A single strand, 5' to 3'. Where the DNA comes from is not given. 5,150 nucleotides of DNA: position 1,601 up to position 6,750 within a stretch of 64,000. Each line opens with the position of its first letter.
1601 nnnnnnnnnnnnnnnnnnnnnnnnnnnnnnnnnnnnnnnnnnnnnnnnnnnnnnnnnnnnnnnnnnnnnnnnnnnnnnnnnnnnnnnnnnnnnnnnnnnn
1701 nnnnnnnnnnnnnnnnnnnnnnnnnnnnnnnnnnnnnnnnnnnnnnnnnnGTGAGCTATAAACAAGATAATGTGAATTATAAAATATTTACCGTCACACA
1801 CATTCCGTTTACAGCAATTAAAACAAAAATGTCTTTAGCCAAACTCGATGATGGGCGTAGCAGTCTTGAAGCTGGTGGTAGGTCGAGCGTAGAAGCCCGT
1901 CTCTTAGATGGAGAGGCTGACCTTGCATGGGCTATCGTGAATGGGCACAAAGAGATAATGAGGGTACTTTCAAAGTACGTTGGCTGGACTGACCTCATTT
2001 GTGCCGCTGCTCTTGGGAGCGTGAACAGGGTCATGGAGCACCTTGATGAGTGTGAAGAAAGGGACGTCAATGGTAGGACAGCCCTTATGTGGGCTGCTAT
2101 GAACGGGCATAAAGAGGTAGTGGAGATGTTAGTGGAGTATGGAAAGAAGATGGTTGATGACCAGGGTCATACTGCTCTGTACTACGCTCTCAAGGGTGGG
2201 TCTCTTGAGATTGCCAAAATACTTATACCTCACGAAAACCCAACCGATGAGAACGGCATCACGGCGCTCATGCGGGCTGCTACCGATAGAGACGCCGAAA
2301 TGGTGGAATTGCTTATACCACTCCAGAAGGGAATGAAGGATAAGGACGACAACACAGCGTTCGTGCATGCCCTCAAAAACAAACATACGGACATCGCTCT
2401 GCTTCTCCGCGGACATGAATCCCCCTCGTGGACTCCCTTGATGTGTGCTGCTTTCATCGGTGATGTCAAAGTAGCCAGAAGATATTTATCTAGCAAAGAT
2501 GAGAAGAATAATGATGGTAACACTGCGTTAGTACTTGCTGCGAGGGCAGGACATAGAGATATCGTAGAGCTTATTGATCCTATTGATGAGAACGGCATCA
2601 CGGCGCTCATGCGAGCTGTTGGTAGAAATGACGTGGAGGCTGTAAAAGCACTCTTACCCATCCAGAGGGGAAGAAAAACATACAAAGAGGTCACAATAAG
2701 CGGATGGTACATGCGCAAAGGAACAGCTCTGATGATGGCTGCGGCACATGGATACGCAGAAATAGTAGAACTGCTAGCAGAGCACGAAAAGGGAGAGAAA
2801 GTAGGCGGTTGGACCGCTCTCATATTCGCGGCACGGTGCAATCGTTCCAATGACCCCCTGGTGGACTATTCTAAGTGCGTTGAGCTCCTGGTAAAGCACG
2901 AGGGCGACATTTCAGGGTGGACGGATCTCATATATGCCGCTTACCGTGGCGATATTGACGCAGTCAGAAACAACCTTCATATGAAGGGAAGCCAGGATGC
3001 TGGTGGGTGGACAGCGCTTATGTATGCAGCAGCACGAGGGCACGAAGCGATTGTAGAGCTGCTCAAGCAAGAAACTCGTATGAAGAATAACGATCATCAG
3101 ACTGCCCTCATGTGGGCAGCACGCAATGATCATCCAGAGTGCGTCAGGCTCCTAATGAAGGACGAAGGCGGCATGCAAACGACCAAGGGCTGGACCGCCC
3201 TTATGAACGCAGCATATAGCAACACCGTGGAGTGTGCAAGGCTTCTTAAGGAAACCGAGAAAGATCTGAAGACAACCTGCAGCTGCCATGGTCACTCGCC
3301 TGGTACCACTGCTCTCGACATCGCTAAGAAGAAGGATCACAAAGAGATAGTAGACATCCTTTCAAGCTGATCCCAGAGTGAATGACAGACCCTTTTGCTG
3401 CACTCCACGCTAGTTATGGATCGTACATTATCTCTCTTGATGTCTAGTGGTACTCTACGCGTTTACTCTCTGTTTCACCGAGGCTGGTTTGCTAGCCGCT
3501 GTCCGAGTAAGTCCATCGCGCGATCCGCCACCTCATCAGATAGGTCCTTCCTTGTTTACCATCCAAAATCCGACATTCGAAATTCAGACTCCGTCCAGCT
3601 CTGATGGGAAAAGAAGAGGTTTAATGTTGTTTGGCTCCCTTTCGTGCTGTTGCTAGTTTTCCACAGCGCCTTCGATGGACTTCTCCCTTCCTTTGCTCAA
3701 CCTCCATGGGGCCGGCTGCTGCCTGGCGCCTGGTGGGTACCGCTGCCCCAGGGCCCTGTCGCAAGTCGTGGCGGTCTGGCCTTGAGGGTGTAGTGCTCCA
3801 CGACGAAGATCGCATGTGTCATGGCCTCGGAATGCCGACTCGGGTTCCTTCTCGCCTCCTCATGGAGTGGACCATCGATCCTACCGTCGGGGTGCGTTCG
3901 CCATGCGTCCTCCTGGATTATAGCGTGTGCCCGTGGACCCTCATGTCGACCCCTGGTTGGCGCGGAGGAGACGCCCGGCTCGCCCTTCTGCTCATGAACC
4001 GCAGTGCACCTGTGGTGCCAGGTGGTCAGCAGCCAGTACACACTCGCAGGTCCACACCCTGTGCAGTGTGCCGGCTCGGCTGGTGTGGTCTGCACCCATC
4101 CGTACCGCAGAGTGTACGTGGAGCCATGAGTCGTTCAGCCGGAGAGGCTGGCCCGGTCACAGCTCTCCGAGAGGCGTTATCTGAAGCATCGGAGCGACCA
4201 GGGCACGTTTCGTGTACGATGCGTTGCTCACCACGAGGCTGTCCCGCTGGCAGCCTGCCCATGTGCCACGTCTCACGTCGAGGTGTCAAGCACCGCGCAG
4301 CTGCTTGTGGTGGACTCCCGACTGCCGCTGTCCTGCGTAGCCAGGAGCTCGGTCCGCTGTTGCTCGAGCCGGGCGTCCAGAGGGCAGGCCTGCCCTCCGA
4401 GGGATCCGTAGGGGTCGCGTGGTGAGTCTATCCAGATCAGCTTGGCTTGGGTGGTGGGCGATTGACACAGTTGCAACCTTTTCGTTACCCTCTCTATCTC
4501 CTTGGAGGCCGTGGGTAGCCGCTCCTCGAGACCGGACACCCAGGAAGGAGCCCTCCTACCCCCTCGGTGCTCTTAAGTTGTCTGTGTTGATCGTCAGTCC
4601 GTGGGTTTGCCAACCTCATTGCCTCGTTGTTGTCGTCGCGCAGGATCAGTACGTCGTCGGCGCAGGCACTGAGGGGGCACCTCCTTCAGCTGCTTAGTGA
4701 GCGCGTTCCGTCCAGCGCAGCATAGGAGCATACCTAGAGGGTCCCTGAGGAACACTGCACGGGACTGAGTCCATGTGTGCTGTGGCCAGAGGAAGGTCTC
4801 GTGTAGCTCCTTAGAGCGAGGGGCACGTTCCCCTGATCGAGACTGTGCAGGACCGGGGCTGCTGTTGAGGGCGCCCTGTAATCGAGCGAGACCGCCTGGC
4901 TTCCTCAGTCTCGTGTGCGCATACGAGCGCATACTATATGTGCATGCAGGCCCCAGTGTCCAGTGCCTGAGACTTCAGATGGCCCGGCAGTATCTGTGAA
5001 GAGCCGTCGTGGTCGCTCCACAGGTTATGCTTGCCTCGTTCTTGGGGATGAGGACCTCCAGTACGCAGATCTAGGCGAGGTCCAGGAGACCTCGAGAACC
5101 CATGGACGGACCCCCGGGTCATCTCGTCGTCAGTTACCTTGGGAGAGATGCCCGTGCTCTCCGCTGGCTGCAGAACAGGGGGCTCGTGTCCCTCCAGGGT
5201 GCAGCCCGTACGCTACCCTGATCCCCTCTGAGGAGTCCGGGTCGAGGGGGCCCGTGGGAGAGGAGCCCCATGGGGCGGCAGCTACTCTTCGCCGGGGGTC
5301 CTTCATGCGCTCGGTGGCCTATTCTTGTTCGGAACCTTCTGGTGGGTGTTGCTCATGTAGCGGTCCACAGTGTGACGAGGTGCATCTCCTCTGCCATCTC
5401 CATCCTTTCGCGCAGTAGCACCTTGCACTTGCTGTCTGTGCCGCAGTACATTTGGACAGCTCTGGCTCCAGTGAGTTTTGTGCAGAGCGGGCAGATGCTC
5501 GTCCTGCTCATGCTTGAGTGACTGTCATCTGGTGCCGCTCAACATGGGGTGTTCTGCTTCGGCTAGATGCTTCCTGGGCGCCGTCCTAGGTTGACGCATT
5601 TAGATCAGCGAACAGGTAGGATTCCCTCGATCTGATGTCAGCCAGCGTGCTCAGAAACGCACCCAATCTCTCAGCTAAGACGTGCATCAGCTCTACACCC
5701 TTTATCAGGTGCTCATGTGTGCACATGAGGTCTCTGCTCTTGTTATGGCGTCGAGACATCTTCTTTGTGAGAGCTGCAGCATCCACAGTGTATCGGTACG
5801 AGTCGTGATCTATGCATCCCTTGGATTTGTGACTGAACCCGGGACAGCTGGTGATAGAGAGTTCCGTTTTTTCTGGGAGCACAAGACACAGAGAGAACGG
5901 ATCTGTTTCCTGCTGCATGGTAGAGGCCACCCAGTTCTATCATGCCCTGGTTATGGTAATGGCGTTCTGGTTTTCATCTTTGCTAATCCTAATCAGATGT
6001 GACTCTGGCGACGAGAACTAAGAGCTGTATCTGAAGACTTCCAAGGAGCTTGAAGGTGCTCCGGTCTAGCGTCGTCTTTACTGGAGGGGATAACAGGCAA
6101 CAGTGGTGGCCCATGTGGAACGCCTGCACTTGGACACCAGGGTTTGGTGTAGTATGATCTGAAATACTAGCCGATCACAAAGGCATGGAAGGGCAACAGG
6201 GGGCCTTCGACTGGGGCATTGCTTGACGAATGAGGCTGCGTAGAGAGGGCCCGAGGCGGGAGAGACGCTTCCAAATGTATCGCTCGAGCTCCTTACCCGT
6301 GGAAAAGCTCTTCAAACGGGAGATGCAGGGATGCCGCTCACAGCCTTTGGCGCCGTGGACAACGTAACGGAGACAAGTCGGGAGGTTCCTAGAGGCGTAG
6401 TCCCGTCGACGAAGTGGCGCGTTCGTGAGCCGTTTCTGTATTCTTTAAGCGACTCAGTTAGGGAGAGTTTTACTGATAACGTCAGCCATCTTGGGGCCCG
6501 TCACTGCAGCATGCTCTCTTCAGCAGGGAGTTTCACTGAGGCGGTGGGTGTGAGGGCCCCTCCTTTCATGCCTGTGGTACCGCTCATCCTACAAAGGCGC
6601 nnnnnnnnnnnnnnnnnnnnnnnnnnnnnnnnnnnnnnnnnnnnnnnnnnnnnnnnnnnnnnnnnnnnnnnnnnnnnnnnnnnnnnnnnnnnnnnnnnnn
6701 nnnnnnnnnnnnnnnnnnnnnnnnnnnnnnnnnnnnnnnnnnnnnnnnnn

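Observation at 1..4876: Perfect inverted repeat of at least 1.4 kb flanking a 2.05-kb cassette that carries a Protein 21.1 ankyrin gene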

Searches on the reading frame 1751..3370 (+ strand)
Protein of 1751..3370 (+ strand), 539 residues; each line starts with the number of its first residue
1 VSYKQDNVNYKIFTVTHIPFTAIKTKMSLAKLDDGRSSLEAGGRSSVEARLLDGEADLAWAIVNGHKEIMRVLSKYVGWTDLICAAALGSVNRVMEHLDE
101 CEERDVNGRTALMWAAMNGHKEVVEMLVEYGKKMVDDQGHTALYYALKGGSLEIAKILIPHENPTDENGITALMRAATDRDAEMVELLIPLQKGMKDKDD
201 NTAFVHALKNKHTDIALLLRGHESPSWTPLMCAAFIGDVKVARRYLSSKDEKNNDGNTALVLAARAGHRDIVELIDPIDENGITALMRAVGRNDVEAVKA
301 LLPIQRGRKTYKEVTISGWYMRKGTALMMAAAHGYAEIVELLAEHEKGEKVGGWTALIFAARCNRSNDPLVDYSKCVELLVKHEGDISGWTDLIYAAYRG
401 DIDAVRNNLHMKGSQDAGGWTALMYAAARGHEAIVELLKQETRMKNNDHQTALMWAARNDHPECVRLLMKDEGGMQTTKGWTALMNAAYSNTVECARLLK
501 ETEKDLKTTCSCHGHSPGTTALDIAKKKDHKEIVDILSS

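Call 8: search_protein_families(library=pfam, proteins=[window:1829-3370:+], max_evalue=0.01)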
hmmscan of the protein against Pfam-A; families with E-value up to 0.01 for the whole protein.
window:1829-3370:+ (513 aa): 7 families
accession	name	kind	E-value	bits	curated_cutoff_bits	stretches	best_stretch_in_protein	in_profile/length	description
PF12796.13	Ank_2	-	4e-84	277.7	27.3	7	367-445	1-82/90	Ankyrin repeats (3 copies)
PF00023.36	Ank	-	1.6e-62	204.3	21.1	4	81-105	1-25/33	Ankyrin repeat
PF13637.12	Ank_4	-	8.9e-51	169.2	22.7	3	86-133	1-50/50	Ankyrin repeats (many copies)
PF13606.12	Ank_3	-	2e-49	159.5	22.3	2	81-105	1-25/30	Ankyrin repeat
PF13857.12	Ank_5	-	2.9e-30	104.4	27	2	139-178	12-53/56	Ankyrin repeats (many copies)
PF24521.3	Ank_KRIT1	-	2.7e-14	53.6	80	2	366-446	21-108/149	KRIT1 ankyrin-repeats domain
PF23745.1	ANK_LRRK2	-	0.0043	17.4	27.5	0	86-162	35-112/130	LRRK2 ANK repeat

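Call 9: find_encoding_contigs(protein=window:1829-3370:+, flank=10000, max_places=10)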
Protein window:1829-3370:+ (513 aa): no gene with exactly this product is on record in the collection.

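Call 10: find_homologous_proteins(query=window:1829-3370:+, max_evalue=1e-50)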
Query window:1829-3370:+ (513 aa): 113 proteins with E <= 1e-50 among 8000 candidates.
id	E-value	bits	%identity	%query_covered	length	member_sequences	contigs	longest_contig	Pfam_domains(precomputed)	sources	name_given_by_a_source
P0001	1.8e-228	777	44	89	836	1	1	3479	PF13606.13,PF13857.13,PF12796.14,PF00023.37,PF13637.13,PF24521.3,PF26344.1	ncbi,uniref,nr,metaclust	ncbi:hypothetical protein QR46_4885 [Giardia duodenalis assemblage B]|uniref:Uncharacterized protein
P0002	1.5e-213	728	64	100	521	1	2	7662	PF13606.13,PF13857.13,PF12796.14,PF00023.37,PF13637.13,PF24521.3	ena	-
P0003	5.0e-213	726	63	100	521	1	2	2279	PF13606.13,PF13857.13,PF12796.14,PF00023.37,PF13637.13,PF24521.3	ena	-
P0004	4.7e-211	720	63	100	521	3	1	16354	PF13606.13,PF13857.13,PF12796.14,PF00023.37,PF13637.13,PF24521.3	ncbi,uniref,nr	ncbi:Ankyrin repeat protein [Giardia duodenalis]|uniref:Ankyrin repeat protein n=1 Tax=Giardia intes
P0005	7.7e-172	591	53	65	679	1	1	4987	PF13606.13,PF13857.13,PF12796.14,PF00023.37,PF13637.13,PF24521.3,PF26344.1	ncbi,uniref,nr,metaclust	ncbi:Ankyrin repeat protein [Giardia duodenalis]|uniref:Ankyrin repeat protein n=1 Tax=Giardia intes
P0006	5.6e-169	581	55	98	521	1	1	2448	PF13606.13,PF13857.13,PF12796.14,PF00023.37,PF13637.13,PF24521.3,PF26344.1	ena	-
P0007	7.8e-168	577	54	95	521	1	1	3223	PF13606.13,PF13857.13,PF12796.14,PF00023.37,PF13637.13,PF24521.3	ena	-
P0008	3.3e-163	562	39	95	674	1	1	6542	PF13606.13,PF13857.13,PF12796.14,PF00023.37,PF13637.13,PF24521.3,PF06153.17,PF26344.1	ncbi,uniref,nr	ncbi:Ankyrin repeat protein [Giardia duodenalis]|uniref:Ankyrin repeat protein n=1 Tax=Giardia intes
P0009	8.2e-162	558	39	94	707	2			PF13606.13,PF13857.13,PF12796.14,PF00023.37,PF13637.13,PF24521.3,PF26344.1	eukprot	eukprot:XP_001704556.1 Protein 21.1 [Giardia lamblia ATCC 50803]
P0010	1.5e-158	547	51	95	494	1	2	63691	PF13606.13,PF13857.13,PF12796.14,PF00023.37,PF13637.13,PF24521.3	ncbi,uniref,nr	ncbi:Ankyrin repeat protein [Giardia duodenalis]|uniref:Protein 21.1 n=2 Tax=Giardia intestinalis Ta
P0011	2.4e-153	530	43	95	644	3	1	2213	PF13606.13,PF13857.13,PF12796.14,PF00023.37,PF13637.13,PF24521.3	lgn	-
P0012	8.4e-146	505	45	91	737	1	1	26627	PF07714.24,PF00069.32,PF13606.13,PF13857.13,PF12796.14,PF00023.37,PF13637.13,PF24521.3,PF26344.1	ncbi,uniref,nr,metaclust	ncbi:Kinase, NEK [Giardia lamblia P15]|uniref:Kinase, NEK n=1 Tax=Giardia intestinalis (strain P15) 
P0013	1.4e-143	497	42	90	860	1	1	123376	PF07714.24,PF00069.32,PF13606.13,PF13857.13,PF12796.14,PF00023.37,PF13637.13,PF24521.3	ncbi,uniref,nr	ncbi:Kinase, NEK [Giardia lamblia P15]|uniref:Kinase, NEK n=1 Tax=Giardia intestinalis (strain P15) 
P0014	1.3e-142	494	50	68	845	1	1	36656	PF07219.20,PF07714.24,PF00069.32,PF13606.13,PF13857.13,PF12796.14,PF00023.37,PF13637.13,PF24521.3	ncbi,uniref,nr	ncbi:Protein kinase NEK family protein [Giardia duodenalis]|uniref:Protein kinase NEK family protein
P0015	4.7e-131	456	53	61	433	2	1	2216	PF13606.13,PF13857.13,PF12796.14,PF00023.37,PF13637.13,PF24521.3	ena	-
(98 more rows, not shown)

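Call 14: find_encoding_contigs(protein=window:1751-3370:+, flank=10000, max_places=10)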
Protein window:1751-3370:+ (539 aa): no gene with exactly this product is on record in the collection.

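Call 42: find_encoding_contigs(protein=P0004, flank=10000, max_places=6)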
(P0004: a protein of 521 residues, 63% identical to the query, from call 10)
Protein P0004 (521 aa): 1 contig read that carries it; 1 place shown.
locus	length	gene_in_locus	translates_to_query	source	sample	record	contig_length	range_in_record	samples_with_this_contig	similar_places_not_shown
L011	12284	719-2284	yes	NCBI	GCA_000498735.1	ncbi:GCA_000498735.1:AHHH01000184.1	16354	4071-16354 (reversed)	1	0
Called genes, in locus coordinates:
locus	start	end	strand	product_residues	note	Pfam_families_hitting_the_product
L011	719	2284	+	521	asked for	PF13606:Ank_3 (faint), PF13857:Ank_5 (faint), PF24521:Ank_KRIT1 (faint), PF12796:Ank_2, PF13637:Ank_4 (weak), PF12796:Ank_2, PF00023:Ank (weak)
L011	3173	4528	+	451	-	PF00069:Pkinase, PF07714:PK_Tyr_Ser-Thr (faint)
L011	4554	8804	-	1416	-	PF00176:SNF2-rel_dom, PF00271:Helicase_C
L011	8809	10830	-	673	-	-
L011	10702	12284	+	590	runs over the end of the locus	-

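Call 72: list_cluster_members(proteins=[window:1829-3370:+, window:6589-8115:-, window:12398-13279:-, window:13560-14294:-, window:14600-15343:-, window:15699-16292:-, window:17388-20249:-, window:20281-23250:-, window:23594-25825:+, window:14600-15271:-])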
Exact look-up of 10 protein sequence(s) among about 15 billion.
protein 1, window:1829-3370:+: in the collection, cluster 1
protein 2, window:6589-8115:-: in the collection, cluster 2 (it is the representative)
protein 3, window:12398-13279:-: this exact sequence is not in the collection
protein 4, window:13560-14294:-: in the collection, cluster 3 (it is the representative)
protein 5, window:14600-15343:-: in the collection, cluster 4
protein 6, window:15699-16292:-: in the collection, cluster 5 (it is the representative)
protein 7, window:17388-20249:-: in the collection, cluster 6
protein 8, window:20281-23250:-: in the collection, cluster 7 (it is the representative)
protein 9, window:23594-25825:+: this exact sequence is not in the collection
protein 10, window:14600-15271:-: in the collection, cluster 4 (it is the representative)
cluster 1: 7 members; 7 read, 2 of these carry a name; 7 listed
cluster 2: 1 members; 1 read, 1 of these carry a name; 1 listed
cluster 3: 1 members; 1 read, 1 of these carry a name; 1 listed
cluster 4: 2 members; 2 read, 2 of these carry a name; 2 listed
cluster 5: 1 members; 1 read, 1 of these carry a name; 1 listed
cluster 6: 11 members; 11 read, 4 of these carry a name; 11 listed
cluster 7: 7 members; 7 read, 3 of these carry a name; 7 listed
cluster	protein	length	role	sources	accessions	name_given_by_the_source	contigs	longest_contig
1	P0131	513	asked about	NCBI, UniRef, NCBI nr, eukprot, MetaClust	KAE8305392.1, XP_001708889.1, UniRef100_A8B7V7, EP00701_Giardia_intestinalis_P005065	Ankyrin repeat protein 1 [Giardia duodenalis] | Ankyrin repeat protein 1 n=1 Tax=Giardia intestinalis (strain ATCC 50803 / WB clone C6) ... | Ankyrin repeat protein 1 [Giardia intestinalis]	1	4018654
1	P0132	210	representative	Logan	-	-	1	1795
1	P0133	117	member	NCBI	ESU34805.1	Ankyrin repeat protein, partial [Giardia duodenalis]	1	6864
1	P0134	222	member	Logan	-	-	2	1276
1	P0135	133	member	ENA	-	-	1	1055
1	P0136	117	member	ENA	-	-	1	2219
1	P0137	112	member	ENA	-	-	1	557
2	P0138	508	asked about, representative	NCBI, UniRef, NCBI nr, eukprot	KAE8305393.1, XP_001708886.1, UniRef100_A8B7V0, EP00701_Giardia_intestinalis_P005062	Kinase [Giardia duodenalis] | Kinase n=1 Tax=Giardia intestinalis (strain ATCC 50803 / WB clone C6) TaxID=184922 ... | Kinase [Giardia intestinalis]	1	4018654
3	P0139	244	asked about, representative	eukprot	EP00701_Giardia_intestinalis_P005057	XP_001708881.1 Kinase, NEK [Giardia lamblia ATCC 50803]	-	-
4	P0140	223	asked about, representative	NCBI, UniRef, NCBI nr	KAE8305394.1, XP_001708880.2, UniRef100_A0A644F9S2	Ankyrin repeat protein 1 [Giardia duodenalis] | Ankyrin repeat protein 1 n=1 Tax=Giardia intestinalis (strain ATCC 50803 / WB clone C6) ... | Ankyrin repeat protein 1 [Giardia intestinalis]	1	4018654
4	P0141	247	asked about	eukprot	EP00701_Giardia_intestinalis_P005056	XP_001708880.1 Hypothetical protein GL50803_111987 [Giardia lamblia ATCC 50803]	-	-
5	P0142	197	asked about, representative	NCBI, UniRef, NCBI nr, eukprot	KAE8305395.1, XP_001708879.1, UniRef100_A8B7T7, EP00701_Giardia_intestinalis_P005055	VSP [Giardia duodenalis] | VSP n=1 Tax=Giardia intestinalis (strain ATCC 50803 / WB clone C6) TaxID=184922 ... | VSP [Giardia intestinalis]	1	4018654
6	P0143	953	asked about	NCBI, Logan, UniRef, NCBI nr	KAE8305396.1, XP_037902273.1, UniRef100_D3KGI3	Ankyrin repeat protein 1 [Giardia duodenalis] | Ankyrin repeat protein 1 n=1 Tax=Giardia intestinalis (strain ATCC 50803 / WB clone C6) ... | Ankyrin repeat protein 1 [Giardia intestinalis]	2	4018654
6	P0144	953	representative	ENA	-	-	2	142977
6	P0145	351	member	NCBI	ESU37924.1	Ankyrin repeat protein, partial [Giardia duodenalis]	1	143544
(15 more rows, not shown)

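Call 73: find_encoding_contigs(protein=P0133, flank=10000, max_places=6)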
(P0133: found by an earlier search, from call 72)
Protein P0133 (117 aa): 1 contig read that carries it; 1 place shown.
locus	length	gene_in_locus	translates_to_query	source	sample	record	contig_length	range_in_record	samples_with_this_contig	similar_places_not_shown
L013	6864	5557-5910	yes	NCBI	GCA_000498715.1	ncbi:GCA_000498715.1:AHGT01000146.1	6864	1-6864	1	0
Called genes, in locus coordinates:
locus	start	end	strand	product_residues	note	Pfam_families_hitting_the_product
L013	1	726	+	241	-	PF13637:Ank_4 (faint), PF13857:Ank_5 (faint), PF00023:Ank (faint), PF13606:Ank_3 (faint), PF12796:Ank_2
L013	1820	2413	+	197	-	PF03302:VSP (weak), PF09132:BmKX, PF03302:VSP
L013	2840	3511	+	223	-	PF24521:Ank_KRIT1 (faint), PF13637:Ank_4 (faint), PF13857:Ank_5 (faint), PF12796:Ank_2, PF13606:Ank_3 (faint), PF12796:Ank_2, PF00023:Ank (weak)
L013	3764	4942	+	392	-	PF00069:Pkinase, PF07714:PK_Tyr_Ser-Thr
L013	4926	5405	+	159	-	PF00023:Ank (faint), PF13606:Ank_3 (faint), PF13637:Ank_4 (faint), PF13857:Ank_5 (faint), PF12796:Ank_2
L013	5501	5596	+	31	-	-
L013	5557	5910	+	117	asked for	PF12796:Ank_2, PF13637:Ank_4 (faint), PF13857:Ank_5 (faint), PF00023:Ank (weak), PF13606:Ank_3 (faint), PF12796:Ank_2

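Call 76: find_encoding_contigs(protein=P0134, flank=10000, max_places=6)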
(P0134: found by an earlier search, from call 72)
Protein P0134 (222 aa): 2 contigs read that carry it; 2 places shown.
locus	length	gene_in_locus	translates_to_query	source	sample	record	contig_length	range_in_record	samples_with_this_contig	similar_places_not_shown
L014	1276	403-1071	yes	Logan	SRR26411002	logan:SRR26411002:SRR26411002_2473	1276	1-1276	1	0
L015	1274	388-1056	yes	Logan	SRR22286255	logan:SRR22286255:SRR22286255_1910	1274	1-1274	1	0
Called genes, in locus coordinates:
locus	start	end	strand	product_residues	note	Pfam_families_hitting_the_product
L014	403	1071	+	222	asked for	PF24521:Ank_KRIT1 (faint), PF13637:Ank_4 (weak), PF12796:Ank_2, PF13857:Ank_5 (faint), PF00023:Ank (weak), PF13606:Ank_3 (weak), PF13637:Ank_4, PF12796:Ank_2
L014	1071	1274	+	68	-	?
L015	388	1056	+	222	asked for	PF24521:Ank_KRIT1 (faint), PF13637:Ank_4 (weak), PF12796:Ank_2, PF13857:Ank_5 (faint), PF00023:Ank (weak), PF13606:Ank_3 (weak), PF13637:Ank_4, PF12796:Ank_2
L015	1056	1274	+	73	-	?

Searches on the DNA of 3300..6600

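Call 39: search_rna_families(source=window, start=3300, end=6600, threshold=evalue, max_evalue=1)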
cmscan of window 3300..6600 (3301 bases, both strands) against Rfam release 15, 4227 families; matches with E-value up to 1: 0.
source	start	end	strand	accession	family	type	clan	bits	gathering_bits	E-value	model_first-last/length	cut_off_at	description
